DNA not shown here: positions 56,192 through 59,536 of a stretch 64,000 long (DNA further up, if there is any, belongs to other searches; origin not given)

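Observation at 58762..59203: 27-residue CPxDGxxF tandem repeats at the N-terminus of a 1014-aa OPX exporter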

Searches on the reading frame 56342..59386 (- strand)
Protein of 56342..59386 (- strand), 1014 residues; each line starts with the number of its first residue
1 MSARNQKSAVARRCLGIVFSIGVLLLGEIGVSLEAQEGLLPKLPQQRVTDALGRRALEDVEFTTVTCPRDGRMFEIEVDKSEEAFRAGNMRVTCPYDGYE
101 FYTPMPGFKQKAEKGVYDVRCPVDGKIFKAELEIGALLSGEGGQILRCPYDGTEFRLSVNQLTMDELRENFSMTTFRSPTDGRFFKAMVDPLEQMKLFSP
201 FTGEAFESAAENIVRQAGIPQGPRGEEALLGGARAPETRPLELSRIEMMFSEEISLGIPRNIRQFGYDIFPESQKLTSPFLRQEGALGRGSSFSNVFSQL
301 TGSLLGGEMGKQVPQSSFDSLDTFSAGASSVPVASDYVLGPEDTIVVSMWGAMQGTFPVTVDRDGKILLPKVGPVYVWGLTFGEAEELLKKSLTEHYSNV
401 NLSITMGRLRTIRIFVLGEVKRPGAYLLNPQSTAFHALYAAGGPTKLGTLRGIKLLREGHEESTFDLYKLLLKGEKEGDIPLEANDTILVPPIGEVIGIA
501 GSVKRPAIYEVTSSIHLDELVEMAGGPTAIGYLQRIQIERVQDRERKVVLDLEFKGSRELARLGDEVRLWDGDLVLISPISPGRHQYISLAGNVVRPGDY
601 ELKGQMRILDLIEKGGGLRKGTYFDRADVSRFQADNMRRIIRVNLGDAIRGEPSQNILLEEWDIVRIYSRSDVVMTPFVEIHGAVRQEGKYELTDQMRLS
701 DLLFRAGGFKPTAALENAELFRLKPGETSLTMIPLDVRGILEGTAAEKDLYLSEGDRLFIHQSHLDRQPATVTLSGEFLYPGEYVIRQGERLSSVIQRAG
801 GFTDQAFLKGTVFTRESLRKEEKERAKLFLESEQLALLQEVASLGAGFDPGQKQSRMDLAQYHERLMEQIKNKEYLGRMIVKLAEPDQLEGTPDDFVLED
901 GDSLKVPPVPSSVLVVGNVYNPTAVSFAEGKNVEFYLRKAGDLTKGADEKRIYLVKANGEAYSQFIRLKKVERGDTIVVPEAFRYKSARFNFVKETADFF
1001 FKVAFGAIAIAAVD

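Call 4: search_protein_families(library=pfam, proteins=[window:56342-59386:-], max_evalue=1)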
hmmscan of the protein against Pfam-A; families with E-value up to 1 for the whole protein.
window:56342-59386:- (1014 aa): 4 families
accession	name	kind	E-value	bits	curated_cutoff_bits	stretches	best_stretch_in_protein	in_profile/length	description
PF10531.15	SLBB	-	1.1e-53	179.3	27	6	496-542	1-47/55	SLBB domain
PF22461.2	SLBB_2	-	1.2e-31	109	27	5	413-490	2-79/79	SLBB domain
PF02563.21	Poly_export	-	1.6e-17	63.9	28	1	332-406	2-76/77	Polysaccharide biosynthesis/export protein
PF06251.17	Caps_syn_GfcC_C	-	0.0094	16.4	20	1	923-961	3-40/90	Capsule biosynthesis GfcC C-terminal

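Call 5: search_protein_families(library=ncbifam, proteins=[window:56342-59386:-], max_evalue=1)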
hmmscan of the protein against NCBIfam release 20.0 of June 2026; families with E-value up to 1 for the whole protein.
window:56342-59386:- (1014 aa): 6 families
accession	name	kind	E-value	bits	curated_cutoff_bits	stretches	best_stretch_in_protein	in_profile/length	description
TIGR03027.2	pepcterm_export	equivalog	1.7e-40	138.5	180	4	336-491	2-165/169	XrtA/PEP-CTERM system exopolysaccharide export protein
TIGR03028.1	EpsE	equivalog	2.2e-38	131.9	262.65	3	336-544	1-212/239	polysaccharide export protein EpsE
NF041843.1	EpsY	equivalog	2.6e-18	66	320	2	334-458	50-174/211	exopolysaccharide export protein EpsY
NF011658.0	PRK15078.1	subfamily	1.1e-14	54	333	2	360-525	119-286/380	polysaccharide export protein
NF045978.1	ComEA_MAG0490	equivalog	1.2e-08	34.9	98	1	679-723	43-86/162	MAG0490 family ComEA-like DNA-binding protein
TIGR01959.1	nuoF_fam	equivalog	1.3e-07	30.4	558.65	1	496-529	236-270/410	NADH-quinone oxidoreductase subunit NuoF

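Call 7: find_homologous_proteins(query=window:56345-59386:-, max_evalue=1e-20)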
Query window:56345-59386:- (1014 aa): 915 proteins with E <= 1e-20 among 8000 candidates; the best 120 are listed.
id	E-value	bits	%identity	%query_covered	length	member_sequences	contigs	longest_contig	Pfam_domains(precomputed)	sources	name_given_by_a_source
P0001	0.0e+0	2265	100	100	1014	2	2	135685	PF10531.16,PF02563.22,PF22461.3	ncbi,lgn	-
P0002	0.0e+0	1102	52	97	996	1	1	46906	PF10531.16,PF02563.22,PF22461.3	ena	-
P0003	0.0e+0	1078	52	93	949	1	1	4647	PF10531.16,PF02563.22,PF22461.3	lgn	-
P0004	0.0e+0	1069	53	93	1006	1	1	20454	PF10531.16,PF02563.22,PF22461.3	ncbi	ncbi:MAG: SLBB domain-containing protein [Candidatus Omnitrophota bacterium]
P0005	0.0e+0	1062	51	96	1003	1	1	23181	PF10531.16,PF02563.22,PF22461.3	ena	-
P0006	0.0e+0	1061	52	95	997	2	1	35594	PF10531.16,PF02563.22,PF22461.3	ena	-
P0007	0.0e+0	1054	52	94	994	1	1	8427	PF10531.16,PF02563.22,PF22461.3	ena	-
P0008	0.0e+0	1048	51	96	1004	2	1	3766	PF10531.16,PF02563.22,PF22461.3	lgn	-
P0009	0.0e+0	1028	50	97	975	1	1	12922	PF10531.16,PF02563.22,PF22461.3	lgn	-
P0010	0.0e+0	1022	50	93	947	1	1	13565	PF10531.16,PF02563.22,PF22461.3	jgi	-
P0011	0.0e+0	1021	50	96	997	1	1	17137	PF10531.16,PF02563.22,PF22461.3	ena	-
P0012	6.2e-298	1009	51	94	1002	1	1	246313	PF10531.16,PF02563.22,PF22461.3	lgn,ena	-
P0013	3.2e-274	930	48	94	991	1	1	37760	PF10531.16,PF02563.22,PF22461.3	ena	-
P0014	1.5e-263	895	45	99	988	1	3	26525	PF10531.16,PF02563.22,PF22461.3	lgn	-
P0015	1.3e-258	879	44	97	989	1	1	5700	PF10531.16,PF02563.22,PF22461.3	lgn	-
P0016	4.9e-258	877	44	93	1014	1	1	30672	PF10531.16,PF02563.22,PF22461.3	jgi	jgi:polysaccharide biosynthesis/export protein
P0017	3.6e-257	874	44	94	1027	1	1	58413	PF10531.16,PF02563.22,PF22461.3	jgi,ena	-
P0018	7.1e-256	870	42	98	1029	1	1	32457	PF10531.16,PF02563.22,PF22461.3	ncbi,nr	ncbi:MAG: SLBB domain-containing protein [Candidatus Omnitrophica bacterium]|nr:SLBB domain-containi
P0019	3.3e-255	868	44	97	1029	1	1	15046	PF10531.16,PF02563.22,PF22461.3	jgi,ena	-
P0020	1.4e-253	862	43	94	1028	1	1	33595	PF10531.16,PF02563.22,PF22461.3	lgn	-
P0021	5.6e-251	854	44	95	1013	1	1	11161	PF10531.16,PF02563.22,PF22461.3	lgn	-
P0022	9.0e-250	850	45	92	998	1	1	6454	PF10531.16,PF02563.22,PF22461.3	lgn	-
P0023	7.2e-249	847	43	94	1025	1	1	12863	PF10531.16,PF02563.22,PF22461.3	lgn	-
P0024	2.8e-248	845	42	94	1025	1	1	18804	PF10531.16,PF02563.22,PF22461.3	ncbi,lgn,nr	ncbi:MAG: SLBB domain-containing protein [Candidatus Omnitrophica bacterium]|nr:SLBB domain-containi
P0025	1.9e-245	835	44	94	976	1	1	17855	PF10531.16,PF02563.22,PF22461.3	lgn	-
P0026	6.6e-245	833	43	94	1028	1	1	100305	PF10531.16,PF02563.22,PF22461.3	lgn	-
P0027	8.7e-243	826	42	94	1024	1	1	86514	PF10531.16,PF02563.22,PF22461.3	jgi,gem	-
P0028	4.2e-228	778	45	82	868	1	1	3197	PF10531.16,PF02563.22,PF22461.3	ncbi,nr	ncbi:MAG: SLBB domain-containing protein, partial [Candidatus Omnitrophica bacterium]|nr:SLBB domain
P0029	1.5e-214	733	42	57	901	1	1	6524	PF10531.16,PF02563.22,PF22461.3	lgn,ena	-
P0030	2.8e-211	722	44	76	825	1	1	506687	PF10531.16,PF02563.22,PF22461.3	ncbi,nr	ncbi:MAG: hypothetical protein GY853_11665 [PVC group bacterium]|nr:hypothetical protein [PVC group 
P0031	1.2e-210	720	35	70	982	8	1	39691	PF10531.16,PF02563.22,PF22461.3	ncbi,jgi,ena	-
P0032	2.7e-208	712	43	79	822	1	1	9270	PF10531.16,PF02563.22,PF22461.3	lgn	-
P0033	3.0e-207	709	44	76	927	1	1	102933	PF10531.16,PF02563.22,PF22461.3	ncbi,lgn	-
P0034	3.5e-206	705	44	76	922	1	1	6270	PF10531.16,PF02563.22,PF22461.3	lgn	-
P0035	4.3e-206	705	44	76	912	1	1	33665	PF10531.16,PF02563.22,PF22461.3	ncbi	-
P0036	1.4e-203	697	43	78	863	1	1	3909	PF10531.16,PF02563.22,PF22461.3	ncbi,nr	ncbi:MAG: SLBB domain-containing protein, partial [Candidatus Omnitrophica bacterium]|nr:SLBB domain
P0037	1.8e-199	683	43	75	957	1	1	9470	PF10531.16,PF02563.22,PF22461.3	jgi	-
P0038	5.2e-196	672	41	81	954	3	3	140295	PF10531.16,PF02563.22,PF22461.3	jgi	jgi:protein involved in polysaccharide export with SLBB domain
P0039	3.4e-190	652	43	72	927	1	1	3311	PF10531.16,PF02563.22,PF22461.3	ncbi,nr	ncbi:MAG TPA: hypothetical protein ENN16_00915, partial [Candidatus Omnitrophica bacterium]|nr:hypot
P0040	1.6e-188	647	40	81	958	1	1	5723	PF10531.16,PF02563.22,PF22461.3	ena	-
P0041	1.2e-185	637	43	69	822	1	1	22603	PF10531.16,PF02563.22,PF22461.3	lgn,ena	-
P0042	6.1e-182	625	42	69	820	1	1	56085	PF10531.16,PF02563.22,PF22461.3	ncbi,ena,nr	ncbi:MAG: hypothetical protein A2497_03640 [Candidatus Firestonebacteria bacterium RifOxyC12_full_39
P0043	1.6e-181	624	42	69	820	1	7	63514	PF10531.16,PF02563.22,PF22461.3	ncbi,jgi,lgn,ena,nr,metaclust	ncbi:MAG: hypothetical protein A2452_13410 [Candidatus Firestonebacteria bacterium RIFOXYC2_FULL_39_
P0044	4.2e-178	612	39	82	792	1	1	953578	PF10531.16,PF02563.22,PF22461.3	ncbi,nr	ncbi:MAG: SLBB domain-containing protein [bacterium]|nr:SLBB domain-containing protein [bacterium]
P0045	7.0e-177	608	39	82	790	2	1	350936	PF10531.16,PF02563.22,PF22461.3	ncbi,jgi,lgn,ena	ncbi:MAG: SLBB domain-containing protein [bacterium]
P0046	1.2e-173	598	41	68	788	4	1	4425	PF10531.16,PF02563.22,PF22461.3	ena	-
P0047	8.9e-173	595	41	70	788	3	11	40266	PF10531.16,PF02563.22,PF22461.3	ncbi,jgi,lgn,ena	-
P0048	3.5e-165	570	32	58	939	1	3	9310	PF10531.16,PF02563.22,PF22461.3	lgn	-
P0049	2.5e-162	560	41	66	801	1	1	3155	PF10531.16,PF02563.22,PF22461.3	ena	-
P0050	7.4e-149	516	37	77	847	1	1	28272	PF10531.16,PF02563.22,PF22461.3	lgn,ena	-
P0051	9.2e-144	499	38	73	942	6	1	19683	PF10531.16,PF02563.22,PF22461.3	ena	-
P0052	1.5e-143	498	36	50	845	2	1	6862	PF10531.16,PF02563.22,PF22461.3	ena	-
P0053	3.1e-143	497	38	48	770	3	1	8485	PF10531.16,PF02563.22,PF22461.3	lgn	-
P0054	4.2e-143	497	40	66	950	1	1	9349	PF10531.16,PF02563.22,PF22461.3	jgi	-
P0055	7.4e-143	496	38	47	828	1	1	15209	PF10531.16,PF02563.22,PF22461.3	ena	-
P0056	1.7e-141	491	37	50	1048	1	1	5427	PF10531.16,PF02563.22,PF22461.3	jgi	-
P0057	4.4e-141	490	36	76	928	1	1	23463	PF10531.16,PF02563.22,PF22461.3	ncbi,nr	ncbi:MAG: SLBB domain-containing protein [Candidatus Schekmanbacteria bacterium]|nr:SLBB domain-cont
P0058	5.5e-141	490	39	47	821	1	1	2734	PF10531.16,PF02563.22,PF22461.3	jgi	-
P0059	9.8e-141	489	41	61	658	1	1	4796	PF10531.16,PF02563.22,PF22461.3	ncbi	ncbi:MAG: SLBB domain-containing protein [Candidatus Omnitrophota bacterium]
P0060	1.3e-140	488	36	50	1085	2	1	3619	PF10531.16,PF02563.22,PF22461.3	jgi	-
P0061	2.7e-140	487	38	47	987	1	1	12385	PF10531.16,PF02563.22,PF22461.3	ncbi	-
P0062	2.9e-140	487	37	50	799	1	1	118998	PF10531.16,PF02563.22,PF22461.3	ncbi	-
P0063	3.3e-140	487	42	40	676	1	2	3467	PF10531.16,PF02563.22,PF22461.3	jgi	jgi:protein involved in polysaccharide export with SLBB domain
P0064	4.5e-139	483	37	51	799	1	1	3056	PF10531.16,PF02563.22,PF22461.3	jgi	-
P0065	7.0e-139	483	34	68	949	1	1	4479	PF10531.16,PF02563.22,PF22461.3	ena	-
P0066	9.9e-139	482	41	40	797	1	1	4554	PF10531.16,PF02563.22,PF22461.3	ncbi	-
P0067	1.1e-137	479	42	41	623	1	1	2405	PF10531.16,PF02563.22,PF06251.18,PF22461.3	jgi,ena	-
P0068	2.9e-137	477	34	58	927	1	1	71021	PF10531.16,PF02563.22,PF22461.3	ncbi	-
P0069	4.3e-137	477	35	52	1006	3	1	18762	PF10531.16,PF02563.22,PF22461.3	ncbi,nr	ncbi:MAG: SLBB domain-containing protein [Deltaproteobacteria bacterium]|nr:SLBB domain-containing p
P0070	6.7e-137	476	39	67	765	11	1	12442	PF10531.16,PF02563.22,PF22461.3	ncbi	-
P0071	9.7e-137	475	33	61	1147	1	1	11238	PF10531.16,PF02563.22,PF22461.3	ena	-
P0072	1.1e-136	475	34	58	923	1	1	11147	PF10531.16,PF02563.22,PF22461.3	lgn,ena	-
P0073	4.0e-136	473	35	47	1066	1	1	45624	PF10531.16,PF02563.22,PF22461.3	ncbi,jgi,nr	ncbi:MAG: hypothetical protein GXO94_01800 [Nitrospirae bacterium]|nr:hypothetical protein [Nitrospi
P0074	4.6e-136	473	34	52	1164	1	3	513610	PF10531.16,PF02563.22,PF22461.3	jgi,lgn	jgi:protein involved in polysaccharide export with SLBB domain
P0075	6.3e-136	473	41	40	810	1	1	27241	PF10531.16,PF02563.22,PF22461.3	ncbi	-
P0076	2.9e-135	471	36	50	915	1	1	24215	PF10531.16,PF02563.22,PF22461.3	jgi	jgi:polysaccharide export outer membrane protein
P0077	1.2e-134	469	35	50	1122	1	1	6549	PF10531.16,PF02563.22,PF22461.3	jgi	jgi:protein involved in polysaccharide export with SLBB domain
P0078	1.2e-134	468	36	67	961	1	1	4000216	PF10531.16,PF02563.22,PF22461.3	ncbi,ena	-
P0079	1.4e-134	468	39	47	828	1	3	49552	PF10531.16,PF02563.22,PF22461.3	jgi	jgi:protein involved in polysaccharide export with SLBB domain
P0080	2.2e-134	468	35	55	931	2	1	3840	PF10531.16,PF02563.22,PF22461.3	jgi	jgi:polysaccharide export outer membrane protein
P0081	2.7e-134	467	35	51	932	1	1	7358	PF10531.16,PF02563.22,PF22461.3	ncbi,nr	ncbi:SLBB domain-containing protein [bacterium]|nr:SLBB domain-containing protein [bacterium]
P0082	2.9e-134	467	36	50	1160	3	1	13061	PF10531.16,PF02563.22,PF22461.3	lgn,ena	-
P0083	3.2e-134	467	36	56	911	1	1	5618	PF10531.16,PF02563.22,PF22461.3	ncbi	-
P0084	4.6e-134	467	38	64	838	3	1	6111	PF10531.16,PF02563.22,PF22461.3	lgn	-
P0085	5.0e-134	466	40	40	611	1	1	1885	PF10531.16,PF02563.22,PF22461.3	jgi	jgi:protein involved in polysaccharide export with SLBB domain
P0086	6.6e-134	466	33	55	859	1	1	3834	PF10531.16,PF02563.22,PF22461.3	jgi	jgi:protein involved in polysaccharide export with SLBB domain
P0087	7.2e-134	466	34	50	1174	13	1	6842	PF10531.16,PF02563.22,PF22461.3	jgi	-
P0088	1.5e-133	465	36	47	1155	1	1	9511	PF10531.16,PF02563.22,PF22461.3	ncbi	-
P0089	1.9e-133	465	36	48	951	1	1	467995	PF10531.16,PF02563.22,PF22461.3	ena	-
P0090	2.1e-133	464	39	40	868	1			PF10531.16,PF02563.22,PF22461.3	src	-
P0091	2.7e-133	464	33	69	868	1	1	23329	PF10531.16,PF02563.22,PF22461.3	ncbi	-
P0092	2.9e-133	464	34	79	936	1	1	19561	PF10531.16,PF02563.22,PF22461.3,PF03448.23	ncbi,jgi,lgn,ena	-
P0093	4.3e-133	463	41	40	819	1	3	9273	PF10531.16,PF02563.22,PF22461.3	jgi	jgi:polysaccharide export outer membrane protein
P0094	4.5e-133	463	32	68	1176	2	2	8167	PF10531.16,PF02563.22,PF22461.3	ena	-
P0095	5.6e-133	463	40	41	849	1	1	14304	PF10531.16,PF02563.22,PF22461.3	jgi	-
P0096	6.6e-133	463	36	49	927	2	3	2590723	PF10531.16,PF02563.22,PF22461.3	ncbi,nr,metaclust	ncbi:MAG: hypothetical protein A2V21_311930 [Deltaproteobacteria bacterium GWC2_55_46]|nr:MAG: hypot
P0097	7.3e-133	463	42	40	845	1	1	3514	PF10531.16,PF02563.22,PF22461.3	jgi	jgi:protein involved in polysaccharide export with SLBB domain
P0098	7.7e-133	463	41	41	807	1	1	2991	PF10531.16,PF02563.22,PF22461.3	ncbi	-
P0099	7.9e-133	463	36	52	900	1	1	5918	PF10531.16,PF02563.22,PF22461.3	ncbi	-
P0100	8.0e-133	462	34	49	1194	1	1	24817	PF10531.16,PF02563.22,PF22461.3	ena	-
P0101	1.0e-132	462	37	48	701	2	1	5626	PF10531.16,PF02563.22,PF22461.3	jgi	jgi:protein involved in polysaccharide export with SLBB domain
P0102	1.2e-132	462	37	48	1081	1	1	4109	PF10531.16,PF02563.22,PF22461.3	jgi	-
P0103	1.4e-132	462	36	47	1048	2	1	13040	PF10531.16,PF02563.22,PF22461.3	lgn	-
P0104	1.6e-132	461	42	40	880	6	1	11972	PF10531.16,PF02563.22,PF22461.3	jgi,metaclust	metaclust:\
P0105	2.2e-132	461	37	42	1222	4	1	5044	PF10531.16,PF02563.22,PF22461.3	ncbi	-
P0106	3.2e-132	461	40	40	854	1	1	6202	PF10531.16,PF02563.22,PF22461.3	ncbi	-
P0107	3.5e-132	460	35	57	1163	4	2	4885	PF10531.16,PF02563.22,PF22461.3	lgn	-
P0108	3.7e-132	460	39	41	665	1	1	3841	PF10531.16,PF02563.22,PF22461.3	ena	-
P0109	4.6e-132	460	40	40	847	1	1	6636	PF10531.16,PF02563.22,PF22461.3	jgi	-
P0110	5.2e-132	460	34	56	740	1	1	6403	PF10531.16,PF02563.22,PF22461.3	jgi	jgi:polysaccharide biosynthesis/export protein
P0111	5.7e-132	460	41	40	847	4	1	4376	PF10531.16,PF02563.22,PF22461.3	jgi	-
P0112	7.3e-132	459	40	40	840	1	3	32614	PF10531.16,PF02563.22,PF22461.3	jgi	jgi:protein involved in polysaccharide export with SLBB domain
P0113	8.1e-132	459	36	70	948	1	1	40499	PF10531.16,PF02563.22,PF22461.3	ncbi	-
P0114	8.4e-132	459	33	62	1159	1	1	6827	PF10531.16,PF02563.22,PF22461.3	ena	-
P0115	9.7e-132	459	31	65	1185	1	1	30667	PF10531.16,PF02563.22,PF22461.3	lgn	-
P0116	1.0e-131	459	33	55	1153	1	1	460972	PF10531.16,PF02563.22,PF22461.3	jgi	jgi:protein involved in polysaccharide export with SLBB domain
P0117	1.3e-131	459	36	51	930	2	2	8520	PF10531.16,PF02563.22,PF22461.3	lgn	-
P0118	1.3e-131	459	40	40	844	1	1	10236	PF10531.16,PF02563.22,PF22461.3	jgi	jgi:polysaccharide biosynthesis/export protein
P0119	1.3e-131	458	36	67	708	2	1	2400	PF10531.16,PF02563.22,PF22461.3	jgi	jgi:protein involved in polysaccharide export with SLBB domain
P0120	1.3e-131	458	34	51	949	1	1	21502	PF10531.16,PF02563.22,PF22461.3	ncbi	ncbi:MAG: SLBB domain-containing protein [Pseudomonadota bacterium]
